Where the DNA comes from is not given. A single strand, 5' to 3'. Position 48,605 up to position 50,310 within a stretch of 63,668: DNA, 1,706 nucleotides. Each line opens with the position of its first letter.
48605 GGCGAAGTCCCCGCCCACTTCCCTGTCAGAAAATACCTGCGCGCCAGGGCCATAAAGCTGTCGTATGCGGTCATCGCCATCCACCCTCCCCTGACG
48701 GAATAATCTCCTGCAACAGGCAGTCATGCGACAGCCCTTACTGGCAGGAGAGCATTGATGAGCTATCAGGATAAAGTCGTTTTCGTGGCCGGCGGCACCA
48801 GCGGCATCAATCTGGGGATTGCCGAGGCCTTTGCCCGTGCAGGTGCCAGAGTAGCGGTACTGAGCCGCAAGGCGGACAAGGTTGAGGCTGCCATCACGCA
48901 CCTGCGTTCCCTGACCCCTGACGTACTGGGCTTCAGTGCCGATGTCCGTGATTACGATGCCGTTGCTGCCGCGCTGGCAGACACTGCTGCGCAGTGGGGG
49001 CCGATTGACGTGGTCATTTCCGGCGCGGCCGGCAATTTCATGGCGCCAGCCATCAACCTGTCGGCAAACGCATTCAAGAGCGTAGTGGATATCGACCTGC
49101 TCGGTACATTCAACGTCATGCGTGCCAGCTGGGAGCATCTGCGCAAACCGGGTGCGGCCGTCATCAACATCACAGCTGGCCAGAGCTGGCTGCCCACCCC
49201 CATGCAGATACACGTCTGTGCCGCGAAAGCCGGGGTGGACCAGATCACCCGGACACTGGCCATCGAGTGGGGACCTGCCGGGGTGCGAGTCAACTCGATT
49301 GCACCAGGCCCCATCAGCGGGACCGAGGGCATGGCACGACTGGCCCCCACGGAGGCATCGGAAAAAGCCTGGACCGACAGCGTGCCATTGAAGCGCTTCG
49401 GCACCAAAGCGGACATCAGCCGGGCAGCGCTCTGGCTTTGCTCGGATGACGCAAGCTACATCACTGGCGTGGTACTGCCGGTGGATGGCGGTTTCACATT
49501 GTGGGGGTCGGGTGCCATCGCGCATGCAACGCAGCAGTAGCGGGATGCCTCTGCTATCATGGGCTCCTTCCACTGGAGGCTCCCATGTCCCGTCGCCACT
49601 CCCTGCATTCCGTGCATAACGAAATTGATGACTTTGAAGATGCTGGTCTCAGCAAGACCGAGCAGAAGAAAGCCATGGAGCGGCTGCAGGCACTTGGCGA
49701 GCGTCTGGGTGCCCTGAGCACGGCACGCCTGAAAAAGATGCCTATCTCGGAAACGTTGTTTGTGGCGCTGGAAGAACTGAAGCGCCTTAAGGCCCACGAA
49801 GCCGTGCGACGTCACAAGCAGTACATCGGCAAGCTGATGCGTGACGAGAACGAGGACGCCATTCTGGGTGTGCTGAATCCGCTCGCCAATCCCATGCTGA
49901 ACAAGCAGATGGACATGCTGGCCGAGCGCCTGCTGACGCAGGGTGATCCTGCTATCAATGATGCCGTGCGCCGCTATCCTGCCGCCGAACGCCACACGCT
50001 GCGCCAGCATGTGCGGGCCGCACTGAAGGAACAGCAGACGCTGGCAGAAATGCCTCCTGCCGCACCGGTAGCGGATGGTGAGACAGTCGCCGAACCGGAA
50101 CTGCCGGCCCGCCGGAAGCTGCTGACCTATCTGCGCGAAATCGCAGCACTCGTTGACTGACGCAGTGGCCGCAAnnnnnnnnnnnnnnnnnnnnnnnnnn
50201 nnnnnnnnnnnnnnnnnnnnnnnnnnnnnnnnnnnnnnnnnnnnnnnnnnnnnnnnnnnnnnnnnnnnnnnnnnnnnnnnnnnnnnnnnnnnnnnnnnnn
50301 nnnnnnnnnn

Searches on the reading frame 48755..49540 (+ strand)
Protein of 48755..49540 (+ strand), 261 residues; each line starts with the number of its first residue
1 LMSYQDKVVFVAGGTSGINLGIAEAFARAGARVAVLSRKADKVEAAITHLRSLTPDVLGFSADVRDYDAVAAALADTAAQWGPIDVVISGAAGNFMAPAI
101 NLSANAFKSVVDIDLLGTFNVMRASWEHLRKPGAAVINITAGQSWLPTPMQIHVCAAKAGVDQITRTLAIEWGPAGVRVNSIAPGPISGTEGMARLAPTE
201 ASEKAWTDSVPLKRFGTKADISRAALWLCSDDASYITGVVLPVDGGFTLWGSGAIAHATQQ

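Call 73: search_protein_families(library=ncbifam, proteins=[window:48755-49540:+], max_evalue=1e-10)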
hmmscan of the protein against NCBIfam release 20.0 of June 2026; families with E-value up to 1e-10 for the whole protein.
window:48755-49540:+ (261 aa): 204 families (the best 25 are shown)
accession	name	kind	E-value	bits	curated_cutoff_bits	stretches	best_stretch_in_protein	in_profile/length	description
NF005752.0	PRK07576.1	subfamily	4.2e-122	406.6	321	1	1-257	4-260/271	SDR family oxidoreductase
NF005811.0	PRK07677.1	equivalog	3.7e-66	223.3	318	1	5-249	2-249/254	2,4-dienoyl-CoA reductase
NF005559.1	PRK07231.1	subfamily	3.7e-54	183.8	215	1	4-248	2-248/249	glucose 1-dehydrogenase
NF005893.0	PRK07856.1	equivalog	1.7e-51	175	255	1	2-246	5-240/255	SDR family oxidoreductase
NF009468.0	PRK12826.1-4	equivalog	7.7e-51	173.2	318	1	2-251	3-251/256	SDR family oxidoreductase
NF005067.0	PRK06484.1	equivalog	1.1e-50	172.8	713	1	5-253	272-517/524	short chain dehydrogenase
NF052558.1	MBtsdlDhBudC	equivalog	3.3e-49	167.7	270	1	4-248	1-242/250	meso-2,3-butanediol dehydrogenase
NF004198.0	PRK05653.1-3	equivalog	5.4e-48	163.6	296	1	2-248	3-247/248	3-oxoacyl-ACP reductase FabG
NF009466.0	PRK12826.1-2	subfamily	5.7e-47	160.3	222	1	6-247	3-244/248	3-oxoacyl-ACP reductase FabG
NF004778.0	PRK06124.1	equivalog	8.1e-46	156.5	303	1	3-248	8-253/256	SDR family oxidoreductase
NF006070.0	PRK08213.1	subfamily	8.8e-46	156.5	279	1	5-249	11-258/259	gluconate 5-dehydrogenase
NF004791.0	PRK06138.1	equivalog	1.4e-45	155.5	312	1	2-249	1-251/252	SDR family oxidoreductase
TIGR01830.1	3oxo_ACP_reduc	equivalog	8.3e-45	153.3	297.75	1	9-247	1-238/239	3-oxoacyl-[acyl-carrier-protein] reductase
NF005309.0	PRK06841.1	subfamily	2.6e-44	151.6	286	1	3-249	12-254/255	GolD/DthD family dehydrogenase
NF004202.0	PRK05653.2-2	equivalog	7.6e-44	150.2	333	1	3-251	4-251/259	3-oxoacyl-ACP reductase FabG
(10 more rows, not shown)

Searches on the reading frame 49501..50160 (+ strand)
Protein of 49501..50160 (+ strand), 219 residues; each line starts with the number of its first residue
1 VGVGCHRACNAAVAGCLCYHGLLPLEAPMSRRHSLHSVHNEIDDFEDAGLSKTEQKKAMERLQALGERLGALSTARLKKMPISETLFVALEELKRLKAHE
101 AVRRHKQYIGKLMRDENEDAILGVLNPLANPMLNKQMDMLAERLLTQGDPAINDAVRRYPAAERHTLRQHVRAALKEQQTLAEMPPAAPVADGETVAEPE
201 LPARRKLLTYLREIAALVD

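Call 3: search_protein_families(library=pfam, proteins=[window:49501-50160:+], max_evalue=0.01)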
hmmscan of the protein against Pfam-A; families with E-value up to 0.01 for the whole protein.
window:49501-50160:+ (219 aa): 1 family
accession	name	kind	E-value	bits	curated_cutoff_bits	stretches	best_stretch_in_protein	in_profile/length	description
PF04751.20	DarP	-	3.3e-35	121.7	26.3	1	50-212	3-153/153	Dual-action ribosomal maturation protein DarP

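Call 4: search_protein_families(library=ncbifam, proteins=[window:49501-50160:+], max_evalue=0.01)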
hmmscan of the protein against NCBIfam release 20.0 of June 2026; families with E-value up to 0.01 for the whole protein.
window:49501-50160:+ (219 aa): 1 family
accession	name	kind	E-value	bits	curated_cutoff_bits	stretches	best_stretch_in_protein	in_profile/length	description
NF003593.1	PRK05255.1-1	equivalog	9.2e-36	123.2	70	1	51-213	1-155/155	ribosome biogenesis factor YjgA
